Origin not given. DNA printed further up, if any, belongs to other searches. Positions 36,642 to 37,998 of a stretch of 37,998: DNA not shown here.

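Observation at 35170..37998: Convergent ATP-dependent DNA ligase and large HNH nuclease as island cargo: candidate nick/cut-and-seal defence or counter-defence module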

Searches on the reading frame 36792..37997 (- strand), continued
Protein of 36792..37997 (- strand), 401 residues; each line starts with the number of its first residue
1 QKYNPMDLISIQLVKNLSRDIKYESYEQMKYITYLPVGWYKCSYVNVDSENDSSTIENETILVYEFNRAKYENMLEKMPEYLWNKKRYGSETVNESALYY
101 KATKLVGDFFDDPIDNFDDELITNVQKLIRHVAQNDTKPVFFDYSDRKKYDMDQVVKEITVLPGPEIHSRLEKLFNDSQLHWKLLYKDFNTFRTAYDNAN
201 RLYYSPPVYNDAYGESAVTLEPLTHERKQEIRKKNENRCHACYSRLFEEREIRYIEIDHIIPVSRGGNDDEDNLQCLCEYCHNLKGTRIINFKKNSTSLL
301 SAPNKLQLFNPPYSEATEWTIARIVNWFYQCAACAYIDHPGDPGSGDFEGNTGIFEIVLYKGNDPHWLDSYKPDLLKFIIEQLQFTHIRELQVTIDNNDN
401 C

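Call 25: search_protein_families(library=padloc, proteins=[L009:8630-11158:+, L017:8609-11155:+, L021:6231-8603:+], max_evalue=0.001)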
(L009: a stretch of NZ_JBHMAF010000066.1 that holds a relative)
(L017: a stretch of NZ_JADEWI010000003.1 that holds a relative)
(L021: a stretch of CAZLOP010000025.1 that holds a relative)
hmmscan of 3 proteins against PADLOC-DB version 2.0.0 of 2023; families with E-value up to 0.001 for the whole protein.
L009:8630-11158:+ (843 aa): 25 families
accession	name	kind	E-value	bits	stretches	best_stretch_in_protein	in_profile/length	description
PDLC02707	PbeA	-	2e-26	90.8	1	13-425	243-627/672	PbeA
PDLC02704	PbeA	-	5.7e-19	66.1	1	154-425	370-641/682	PbeA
PDLC03658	mREase_IV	-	1.4e-16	57.5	1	164-432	330-562/953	Type IV methyl-directed restriction enzyme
PDLC02706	PbeA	-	6.8e-15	52.7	1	246-412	497-661/722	PbeA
PDLC03659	mREase_IV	-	1.5e-14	50.9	1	170-410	336-553/945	Type IV methyl-directed restriction enzyme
PDLC03049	REase_I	-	2.9e-10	36.8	1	21-415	166-529/807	Type I restriction enzyme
PDLC03042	REase_I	-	1.3e-09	34.1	1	302-409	724-829/1170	Type I restriction enzyme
PDLC03928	PsyrT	-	1.5e-09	34.7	1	302-411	241-336/689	-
PDLC02859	DpdF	-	4.3e-09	33.3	1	687-736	2-50/545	DpdF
PDLC03597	REase_MTase_IIG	-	2.3e-08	30.1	0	12-99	157-242/1646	Type IIG restriction enzyme-methyltransferase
PDLC00350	PtuB1|PtuB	-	1.6e-06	26.2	1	679-757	36-118/224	Unknown function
PDLC03047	REase_I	-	1.9e-06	23.9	1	354-427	645-720/1107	Type I restriction enzyme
PDLC03478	REase_II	-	3e-06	25.1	1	683-736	100-156/219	Type II restriction enzyme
PDLC02703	PbeA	-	5e-06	23.4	0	22-208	246-404/626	PbeA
PDLC00335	PtuB1|PtuB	-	5.6e-06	24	1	680-750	36-110/214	Unknown function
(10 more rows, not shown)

L017:8609-11155:+ (849 aa): 17 families
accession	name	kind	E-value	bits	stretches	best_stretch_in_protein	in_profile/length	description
PDLC02707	PbeA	-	1.3e-21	74.8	1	18-421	246-619/672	PbeA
PDLC02704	PbeA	-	5.2e-17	59.6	1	26-421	256-633/682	PbeA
PDLC03597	REase_MTase_IIG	-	1.7e-12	43.7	2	18-102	161-243/1646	Type IIG restriction enzyme-methyltransferase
PDLC03658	mREase_IV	-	4.3e-11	39.3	1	174-438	338-562/953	Type IV methyl-directed restriction enzyme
PDLC03659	mREase_IV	-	2.4e-10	37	1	175-419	339-553/945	Type IV methyl-directed restriction enzyme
PDLC02706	PbeA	-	3.1e-10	37.3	1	359-419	599-659/722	PbeA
PDLC02703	PbeA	-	3.7e-10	37.1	1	361-434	541-614/626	PbeA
PDLC03928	PsyrT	-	7.2e-07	25.9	1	311-420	240-336/689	-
PDLC02859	DpdF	-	7.3e-07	26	1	699-750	4-55/545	DpdF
PDLC00315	PtuB1|PtuB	-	1.7e-05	22.8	1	691-781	19-108/227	Unknown function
PDLC03042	REase_I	-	5.9e-05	18.6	1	315-418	727-829/1170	Type I restriction enzyme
PDLC03047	REase_I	-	0.0001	18.2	1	366-436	648-722/1107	Type I restriction enzyme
PDLC01439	typeIV_DinG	-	0.00012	18.9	0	24-113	15-89/575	CAS-IV-A; associated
PDLC03648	REase_III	-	0.00012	18.4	1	371-448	306-387/871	Type III restriction enzyme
PDLC03478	REase_II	-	0.00017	19.4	1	686-747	93-158/219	Type II restriction enzyme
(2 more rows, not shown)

L021:6231-8603:+ (791 aa): 15 families
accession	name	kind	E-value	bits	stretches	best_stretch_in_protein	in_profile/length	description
PDLC02707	PbeA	-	1.2e-26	91.5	1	2-375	250-626/672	PbeA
PDLC02704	PbeA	-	1.2e-20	71.6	2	3-256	253-497/682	PbeA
PDLC02706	PbeA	-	1.4e-13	48.3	2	25-251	284-508/722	PbeA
PDLC03658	mREase_IV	-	6.2e-13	45.4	1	10-364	228-546/953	Type IV methyl-directed restriction enzyme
PDLC02703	PbeA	-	8.8e-13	45.7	1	25-378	260-613/626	PbeA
PDLC03659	mREase_IV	-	1.1e-10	38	1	136-363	338-553/945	Type IV methyl-directed restriction enzyme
PDLC01252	Cas3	-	7.8e-07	26.8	1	30-391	3-310/324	CAS-I; effector_G3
PDLC03597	REase_MTase_IIG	-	1.8e-06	23.8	0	4-99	167-261/1646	Type IIG restriction enzyme-methyltransferase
PDLC03928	PsyrT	-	2.6e-06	24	1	265-389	239-355/689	-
PDLC03042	REase_I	-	1e-05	21.2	1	305-362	771-829/1170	Type I restriction enzyme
PDLC01765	Cas3c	-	1.2e-05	22.5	1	18-172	173-332/612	-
PDLC04986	PDC-S28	-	1.4e-05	21.6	1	18-146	44-163/831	-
PDLC00938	Cas3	-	4.9e-05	20.7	1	30-376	3-332/358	CRISPR-associated helicase Cas3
PDLC01439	typeIV_DinG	-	0.00017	18.4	0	2-42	13-50/575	CAS-IV-A; associated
PDLC02870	DpdF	-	0.00024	17.7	0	265-363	224-320/534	DpdF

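Call 26: search_protein_families(library=ncbifam, proteins=[L009:8630-11158:+, window:36792-37997:-], max_evalue=0.01)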
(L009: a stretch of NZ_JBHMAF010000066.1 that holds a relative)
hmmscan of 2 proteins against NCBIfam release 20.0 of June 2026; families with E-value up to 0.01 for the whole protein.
L009:8630-11158:+ (843 aa): 29 families (the best 25 are shown)
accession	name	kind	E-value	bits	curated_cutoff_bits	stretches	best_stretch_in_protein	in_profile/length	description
NF046051.1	restrict_EcoAI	equivalog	6.9e-20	71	550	1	33-430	165-531/768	EcoAI/FtnUII family type I restriction enzme subunit R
NF053632.1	heli_RadD_YejH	equivalog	2.6e-19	68.9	720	1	162-411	102-343/573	DNA repair helicase RadD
NF010337.0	PRK13766.1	equivalog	3.7e-17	61.7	610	2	286-412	351-470/781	Hef nuclease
NF008521.0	PRK11448.1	equivalog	3.9e-17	61.6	729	1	224-409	635-799/1123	type I restriction-modification system endonuclease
TIGR04095.1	dnd_restrict_1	equivalog_domain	8.7e-17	61.2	600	1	45-421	25-393/451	DNA phosphorothioation system restriction enzyme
NF040563.1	guided_IscB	equivalog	2.4e-13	49.9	175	1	676-743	176-240/314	RNA-guided endonuclease IscB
NF003673.1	PRK05298.1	equivalog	2.6e-10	39.3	743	1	354-411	481-543/653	excinuclease ABC subunit UvrB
TIGR00631.1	uvrb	equivalog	9.8e-10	37.3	750.1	1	355-411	482-543/658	excinuclease ABC subunit UvrB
TIGR00643.1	recG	equivalog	1.3e-06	27.4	659.4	1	346-392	488-533/629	ATP-dependent DNA helicase RecG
NF008168.0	PRK10917.2-2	equivalog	1.5e-05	23.5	718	1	348-393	619-663/795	ATP-dependent DNA helicase RecG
NF046055.1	restr_BPTD_3080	equivalog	2.2e-05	22.6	800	1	368-410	575-617/970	BPTD_3080 family restriction endonuclease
NF008164.0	PRK10917.1-2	equivalog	4.5e-05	21.9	785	1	348-413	527-593/704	ATP-dependent DNA helicase RecG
TIGR00580.2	mfd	equivalog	5.6e-05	21.7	800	1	349-413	677-742/907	transcription-repair coupling factor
NF049971.1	CRISPR_Cas9d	exception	5.7e-05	21.9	375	1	684-739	537-594/986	type II CRISPR RNA-guided endonuclease Cas9d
NF008163.0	PRK10917.1-1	equivalog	8.8e-05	21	796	1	343-411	519-588/692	ATP-dependent DNA helicase RecG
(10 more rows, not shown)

window:36792-37997:- (401 aa): 2 families
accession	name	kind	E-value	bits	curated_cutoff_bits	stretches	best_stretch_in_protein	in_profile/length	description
NF040563.1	guided_IscB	equivalog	5.5e-09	35.6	175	1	228-305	184-255/314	RNA-guided endonuclease IscB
NF049971.1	CRISPR_Cas9d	exception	0.00033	19.4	375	1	224-288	533-596/986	type II CRISPR RNA-guided endonuclease Cas9d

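Call 27: search_solved_structures(query=L009:8630-11158:+, max_evalue=0.001)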
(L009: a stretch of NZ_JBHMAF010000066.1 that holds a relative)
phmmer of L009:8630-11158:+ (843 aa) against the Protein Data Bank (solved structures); distinct sequences matched with E-value up to 0.001: 35.
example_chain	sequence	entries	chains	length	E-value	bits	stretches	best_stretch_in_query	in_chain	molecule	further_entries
7clg_A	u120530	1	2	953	1.2e-13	53.1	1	164-439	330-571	Putative helicase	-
1wp9_A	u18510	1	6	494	1.6e-10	42.9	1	291-408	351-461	ATP-dependent RNA helicase, putative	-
6jde_B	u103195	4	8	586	1.2e-09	40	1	348-409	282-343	Putative DNA repair helicase RadD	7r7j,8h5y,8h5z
5jb2_A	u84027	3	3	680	3.1e-09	38.6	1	42-236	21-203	LGP2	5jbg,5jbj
5jaj_A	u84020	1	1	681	3.1e-09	38.6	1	42-236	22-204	LGP2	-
9tel_A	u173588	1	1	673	3.2e-09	38.5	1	42-236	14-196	RNA helicase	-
6p4f_A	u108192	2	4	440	1.8e-07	32.8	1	171-411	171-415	DNA-dependent ATPase XPBII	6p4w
5tnu_A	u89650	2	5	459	2e-07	32.6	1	171-411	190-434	DNA-dependent ATPase XPBII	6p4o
6p66_A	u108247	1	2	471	2.6e-07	32.2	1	347-413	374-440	DNA repair protein RAD25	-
2fwr_A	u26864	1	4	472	2.6e-07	32.2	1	347-413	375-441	DNA repair protein RAD25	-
2fzl_A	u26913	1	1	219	4.1e-07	31.6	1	346-413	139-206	DNA repair protein RAD25, XPB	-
9lou_A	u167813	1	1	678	2.5e-06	28.9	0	44-209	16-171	ATP-dependent RNA helicase DHX58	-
9lov_A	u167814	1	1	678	2.6e-06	28.9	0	44-209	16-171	ATP-dependent RNA helicase DHX58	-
6o8g_A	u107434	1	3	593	2.7e-06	28.9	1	354-409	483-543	UvrABC system protein B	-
6o8e_A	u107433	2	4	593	2.7e-06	28.8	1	354-409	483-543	UvrABC system protein B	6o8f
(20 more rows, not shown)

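Call 28: find_homologous_proteins(query=A1, max_evalue=1e-10)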
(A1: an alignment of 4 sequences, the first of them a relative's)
Query A1 (4 sequences) (396 aa, profile of the alignment): 398 proteins with E <= 1e-10 among 4305 candidates; the best 120 are listed.
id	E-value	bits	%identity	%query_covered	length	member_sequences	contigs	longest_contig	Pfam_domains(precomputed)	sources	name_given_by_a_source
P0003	2.6e-210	716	34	98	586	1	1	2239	PF01844.30,PF00271.38,PF14279.13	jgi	jgi:hypothetical protein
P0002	1.1e-207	708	37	98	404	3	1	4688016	PF01844.30,PF14279.13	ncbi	ncbi:HNH endonuclease [Ectobacillus funiculus]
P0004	1.2e-203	695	34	94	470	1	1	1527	PF01844.30,PF14279.13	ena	-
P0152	5.5e-187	640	34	98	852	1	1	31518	PF00270.36,PF01844.30,PF18766.8,PF00271.38,PF14279.13,PF04851.22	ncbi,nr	ncbi:hypothetical protein FACS1894140_1700 [Spirochaetia bacterium]|nr:hypothetical protein FACS1894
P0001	8.3e-182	623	100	100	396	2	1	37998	PF01844.30,PF14279.13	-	-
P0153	8.2e-173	593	36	94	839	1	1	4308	PF00270.36,PF01844.30,PF18766.8,PF00271.38,PF14279.13,PF04851.22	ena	-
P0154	3.1e-172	591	35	98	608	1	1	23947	PF01844.30,PF00271.38,PF14279.13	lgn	-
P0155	8.8e-171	586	33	98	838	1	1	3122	PF00270.36,PF01844.30,PF00271.38,PF14279.13,PF04851.22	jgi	jgi:superfamily II DNA or RNA helicase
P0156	2.7e-169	581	37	98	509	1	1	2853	PF01844.30,PF00271.38,PF14279.13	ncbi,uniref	ncbi:hypothetical protein EZS27_028542 [termite gut metagenome]|uniref:HNH nuclease domain-containin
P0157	3.4e-168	578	35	97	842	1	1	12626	PF00270.36,PF01844.30,PF00271.38,PF14279.13,PF04851.22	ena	-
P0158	3.9e-166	571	33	99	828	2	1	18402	PF00270.36,PF01844.30,PF18766.8,PF00271.38,PF14279.13,PF04851.22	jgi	jgi:superfamily II DNA or RNA helicase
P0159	3.7e-165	568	34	98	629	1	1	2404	PF01844.30,PF00271.38,PF14279.13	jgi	jgi:hypothetical protein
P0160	3.1e-164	565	34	98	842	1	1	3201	PF00270.36,PF01844.30,PF18766.8,PF00271.38,PF14279.13,PF04851.22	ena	-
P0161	7.1e-164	564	34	98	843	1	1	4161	PF00270.36,PF01844.30,PF00271.38,PF14279.13,PF04851.22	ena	-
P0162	1.2e-163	563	34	98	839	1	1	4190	PF00270.36,PF01844.30,PF00271.38,PF14279.13,PF04851.22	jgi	jgi:superfamily II DNA or RNA helicase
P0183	2.9e-158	545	34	98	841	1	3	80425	PF00270.36,PF01844.30,PF00271.38,PF14279.13,PF04851.22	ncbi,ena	-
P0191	2.2e-155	536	35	94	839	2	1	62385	PF00270.36,PF01844.30,PF18766.8,PF00271.38,PF14279.13,PF04851.22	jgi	jgi:superfamily II DNA or RNA helicase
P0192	5.6e-155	534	34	98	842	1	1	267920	PF13872.13,PF00270.36,PF01844.30,PF18766.8,PF00271.38,PF14279.13,PF04851.22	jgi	jgi:superfamily II DNA or RNA helicase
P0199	2.7e-152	525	37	81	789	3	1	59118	PF00270.36,PF01844.30,PF18766.8,PF00271.38,PF14279.13,PF04851.22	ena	-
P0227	5.2e-105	370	27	97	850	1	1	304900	PF13872.13,PF00270.36,PF01844.30,PF18766.8,PF00271.38,PF14279.13,PF04851.22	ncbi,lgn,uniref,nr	ncbi:DEAD/DEAH box helicase [Acetobacterium fimetarium]|uniref:DEAD/DEAH box helicase n=1 Tax=Acetob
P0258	1.7e-94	335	30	100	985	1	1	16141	PF13431.13,PF00270.36,PF13414.13,PF00271.38,PF04851.22,PF24575.2,PF01844.30,PF00515.35,PF18766.8,PF14279.13,PF13181.13,PF07719.24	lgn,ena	-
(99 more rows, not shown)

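Call 34: find_encoding_contigs(protein=P0192, flank=10000, max_places=2)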
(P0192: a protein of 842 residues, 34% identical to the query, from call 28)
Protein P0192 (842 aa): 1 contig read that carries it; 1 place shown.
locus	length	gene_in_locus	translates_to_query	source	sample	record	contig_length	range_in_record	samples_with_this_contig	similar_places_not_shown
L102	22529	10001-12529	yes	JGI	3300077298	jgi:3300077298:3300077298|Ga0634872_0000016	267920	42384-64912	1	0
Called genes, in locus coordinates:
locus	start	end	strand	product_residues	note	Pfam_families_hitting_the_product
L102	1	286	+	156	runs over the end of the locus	PF20288:MC2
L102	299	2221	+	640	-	-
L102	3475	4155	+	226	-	PF00072:Response_reg, PF00486:Trans_reg_C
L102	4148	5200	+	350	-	PF00672:HAMP, PF00512:HisKA, PF02518:HATPase_c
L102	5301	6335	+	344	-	-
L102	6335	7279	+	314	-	PF00005:ABC_tran, PF13304:AAA_21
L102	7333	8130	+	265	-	PF12679:ABC2_membrane_2, PF12730:ABC2_membrane_4 (weak), PF10920:DUF2705 (weak)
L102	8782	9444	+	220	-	-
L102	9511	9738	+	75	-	-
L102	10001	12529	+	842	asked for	PF00270:DEAD, PF04851:ResIII, PF13872:AAA_34 (faint), PF18766:SWI2_SNF2 (weak), PF00271:Helicase_C, PF01844:HNH, PF14279:HNH_5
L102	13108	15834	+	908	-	PF13086:AAA_11 (faint), PF13245:AAA_19, PF13604:AAA_30, PF01443:Viral_helicase1, PF09848:SLFN-g3_helicase (faint), PF01443:Viral_helicase1 (weak), PF13538:UvrD_C_2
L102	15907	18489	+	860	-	PF07693:KAP_NTPase, PF13191:AAA_16 (faint), PF13401:AAA_22 (faint)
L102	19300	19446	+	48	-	-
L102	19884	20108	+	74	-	-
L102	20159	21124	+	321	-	PF27257:HI_0787_N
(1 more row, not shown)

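Call 35: find_encoding_contigs(protein=P0227, flank=10000, max_places=2)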
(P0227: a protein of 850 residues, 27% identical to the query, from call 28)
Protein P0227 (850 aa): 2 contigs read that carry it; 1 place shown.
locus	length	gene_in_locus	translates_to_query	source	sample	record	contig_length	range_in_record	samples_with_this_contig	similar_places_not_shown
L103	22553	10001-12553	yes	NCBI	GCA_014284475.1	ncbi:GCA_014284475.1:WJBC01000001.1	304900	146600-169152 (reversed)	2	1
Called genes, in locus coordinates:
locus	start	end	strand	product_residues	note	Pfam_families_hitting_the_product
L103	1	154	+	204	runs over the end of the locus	PF13489:Methyltransf_23, PF03848:TehB (weak), PF13847:Methyltransf_31 (weak), PF08241:Methyltransf_11, PF08242:Methyltransf_12, PF13649:Methyltransf_25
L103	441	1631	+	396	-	PF07538:ChW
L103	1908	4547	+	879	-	PF01841:Transglut_core, PF07538:ChW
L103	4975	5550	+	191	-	-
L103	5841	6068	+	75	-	-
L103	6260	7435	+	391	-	-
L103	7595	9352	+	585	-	PF02384:N6_Mtase, PF01420:Methylase_S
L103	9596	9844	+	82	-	PF13586:DDE_Tnp_1_2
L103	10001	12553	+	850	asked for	PF04851:ResIII, PF13872:AAA_34 (faint), PF18766:SWI2_SNF2, PF00270:DEAD, PF00271:Helicase_C, PF01844:HNH, PF14279:HNH_5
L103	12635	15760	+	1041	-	PF09565:RE_NgoFVII (weak), PF13091:PLDc_2, PF00270:DEAD (weak), PF04851:ResIII, PF00271:Helicase_C, PF11907:DUF3427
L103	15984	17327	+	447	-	PF08378:NERD, PF00570:HRDC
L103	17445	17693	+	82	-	-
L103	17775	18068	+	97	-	PF07538:ChW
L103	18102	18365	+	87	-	PF11738:DUF3298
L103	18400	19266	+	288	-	PF24734:DUF7685, PF24735:DUF7686, PF24828:DUF7713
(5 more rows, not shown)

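Call 42: predict_structure(alignment_id=A2)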
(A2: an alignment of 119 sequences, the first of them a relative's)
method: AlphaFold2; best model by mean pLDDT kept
length: 396 residues; sequences in the alignment: 119
mean_pLDDT: 89.6   pTM: 0.55
mean pLDDT of the five models: 89.6, 89.3, 88.5, 87.9, 87.8
residues with pLDDT >= 90: 292; 70-90: 58; 50-70: 37; < 50: 9
segments of 3 or more residues with pLDDT < 50: 205-207, 209-211
pLDDT, mean of each block of 10 residues (from residue 1): 65 68 68 96 91 95 97 95 95 97 95 95 98 95 91 95 97 91 96 95 55 74 95 95 70 94 94 96 97 96 91 96 98 80 71 97 98 95 96 77
secondary structure, 60 per line:
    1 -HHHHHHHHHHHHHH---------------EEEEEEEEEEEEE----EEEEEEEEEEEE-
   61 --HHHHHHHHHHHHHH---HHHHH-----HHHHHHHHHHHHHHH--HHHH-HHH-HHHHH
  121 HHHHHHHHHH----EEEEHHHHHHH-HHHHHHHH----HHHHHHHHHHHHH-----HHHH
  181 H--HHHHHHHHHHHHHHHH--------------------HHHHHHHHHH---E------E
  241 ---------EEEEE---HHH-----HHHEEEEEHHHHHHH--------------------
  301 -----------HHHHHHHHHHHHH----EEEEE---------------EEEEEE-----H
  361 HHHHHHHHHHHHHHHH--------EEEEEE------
elements in order: H2-15 E31-43 E48-59 H63-76 H80-84 H90-104 H107-110 H116-130 E135-138 H139-145 H147-154 H159-171 H177-181 H184-199 H220-229 E250-254 E269-273 H274-280 H312-324 E329-333 E349-354 H360-376 E385-390

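Call 44: fold_search(model_id=the predicted structure, library=pdb)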
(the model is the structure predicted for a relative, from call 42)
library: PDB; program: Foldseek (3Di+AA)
matches with E <= 10: 671; with E <= 0.001: 0
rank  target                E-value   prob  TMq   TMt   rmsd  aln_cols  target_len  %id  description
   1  6ghc_A                1.9e-02  1.00  0.15  0.20   5.3        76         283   26  Modification dependent EcoKMcrA restriction endonuclease (released 2018-08-08)
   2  6ghc_B                2.7e-02  0.98  0.14  0.19  12.7       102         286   22  Modification dependent EcoKMcrA restriction endonuclease (released 2018-08-08)
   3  4h9d_B                3.8e-02  0.99  0.12  0.49   3.4        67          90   31  Crystal Structure of Mn-dependent Gme HNH nicking endonuclease from Geobacter metallireducens GS-15, Northeast Structu (released 2012-10-10)
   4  4zt0_C                3.0e-01  0.08  0.12  0.05  22.0       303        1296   12  Crystal structure of catalytically-active Streptococcus pyogenes Cas9 in complex with single-guide RNA at 2.9 Angstrom (released 2015-07-08)
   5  6h5u_C                4.6e-01  0.25  0.11  0.36   5.1        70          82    7  MamM CTD H264E - Zinc form 2 (released 2019-08-07)
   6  9w7u_A                4.6e-01  0.08  0.13  0.04  25.3       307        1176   12  SuperFi Cas9 - 20nt sgRNA - DNA ternary complex Class C (released 2025-12-31)
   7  6h5u_B                4.8e-01  0.35  0.11  0.34   5.1        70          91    6  MamM CTD H264E - Zinc form 2 (released 2019-08-07)
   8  9r2o_B                5.1e-01  0.06  0.08  0.16  22.6       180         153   14  De novo designed N5 protein fold (released 2025-05-14)
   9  6o0y_A                5.4e-01  0.09  0.15  0.06  25.8       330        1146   12  Conformational states of Cas9-sgRNA-DNA ternary complex in the presence of magnesium (released 2019-07-10)
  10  6hhs_G                6.1e-01  0.23  0.11  0.36   5.2        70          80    8  MamM CTD E289D - Cadmium form (released 2019-09-18)
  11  6hhs_F                6.1e-01  0.23  0.11  0.35   5.4        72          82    8  MamM CTD E289D - Cadmium form (released 2019-09-18)
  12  6hhs_B                6.1e-01  0.23  0.09  0.29   5.2        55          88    9  MamM CTD E289D - Cadmium form (released 2019-09-18)
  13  6hhs_A                6.1e-01  0.21  0.11  0.35   5.2        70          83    8  MamM CTD E289D - Cadmium form (released 2019-09-18)
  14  6rwx_a                6.1e-01  0.07  0.12  0.21  15.7       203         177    8  Periplasmic inner membrane ring of the Shigella type 3 secretion system (released 2020-02-12)
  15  8sf0_A                6.8e-01  0.06  0.12  0.08  28.6       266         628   14  Cryo-EM Structure of RyR1 + cAMP (Local Refinement of TMD) (released 2023-05-24)
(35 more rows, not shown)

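Call 45: search_dna_similar(query=window:36792-37997:-, collection=phages, mode=protein, max_rows=12)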
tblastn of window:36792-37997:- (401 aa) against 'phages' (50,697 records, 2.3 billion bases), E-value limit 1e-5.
Records with a match: 1; places in all: 1; records where one place covers at least 80% of the query: 0.
Best place of each record, by identity: <60% 1.
By first word of the organism name: Bacteriophage 1.
By host as written in the record: - 1.
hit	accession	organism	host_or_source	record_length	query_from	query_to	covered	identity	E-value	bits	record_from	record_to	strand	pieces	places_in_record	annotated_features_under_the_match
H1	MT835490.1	Bacteriophage sp.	human fecal samples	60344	223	293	18%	36.6%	2e-6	56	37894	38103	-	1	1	record has no annotation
